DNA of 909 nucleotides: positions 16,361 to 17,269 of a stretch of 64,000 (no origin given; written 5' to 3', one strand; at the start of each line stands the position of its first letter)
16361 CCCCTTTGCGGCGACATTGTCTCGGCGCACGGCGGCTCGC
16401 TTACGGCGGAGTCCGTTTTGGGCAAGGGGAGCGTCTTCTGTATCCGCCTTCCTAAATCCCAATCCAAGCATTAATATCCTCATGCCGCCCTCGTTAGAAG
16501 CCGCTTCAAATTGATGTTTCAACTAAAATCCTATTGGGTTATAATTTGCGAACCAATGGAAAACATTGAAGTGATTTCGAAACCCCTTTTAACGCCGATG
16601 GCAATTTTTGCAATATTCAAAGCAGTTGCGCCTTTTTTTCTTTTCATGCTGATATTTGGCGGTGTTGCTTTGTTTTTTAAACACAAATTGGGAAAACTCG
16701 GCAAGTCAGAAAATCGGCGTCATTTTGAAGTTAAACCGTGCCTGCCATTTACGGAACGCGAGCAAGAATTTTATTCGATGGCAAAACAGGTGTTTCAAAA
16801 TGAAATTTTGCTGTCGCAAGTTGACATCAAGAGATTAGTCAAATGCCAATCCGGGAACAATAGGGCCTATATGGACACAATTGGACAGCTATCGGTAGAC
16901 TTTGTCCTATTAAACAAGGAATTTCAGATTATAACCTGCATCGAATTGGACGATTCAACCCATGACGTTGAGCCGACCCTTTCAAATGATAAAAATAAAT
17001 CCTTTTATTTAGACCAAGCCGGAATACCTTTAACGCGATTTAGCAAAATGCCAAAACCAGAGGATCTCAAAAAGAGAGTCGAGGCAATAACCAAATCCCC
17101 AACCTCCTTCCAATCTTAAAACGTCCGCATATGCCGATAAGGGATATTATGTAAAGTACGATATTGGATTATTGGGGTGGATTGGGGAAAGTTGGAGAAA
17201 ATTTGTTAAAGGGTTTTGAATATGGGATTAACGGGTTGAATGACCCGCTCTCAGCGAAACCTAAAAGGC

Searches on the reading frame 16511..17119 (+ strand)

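Call 73: search_protein_families(library=pfam, proteins=[window:16511-17119:+], max_evalue=0.001)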
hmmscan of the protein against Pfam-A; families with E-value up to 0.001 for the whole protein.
window:16511-17119:+ (202 aa): 1 family
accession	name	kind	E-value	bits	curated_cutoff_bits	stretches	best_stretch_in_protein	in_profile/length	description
PF10881.14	DUF2726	-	1e-14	54.8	24.7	1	80-192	5-125/126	Protein of unknown function (DUF2726)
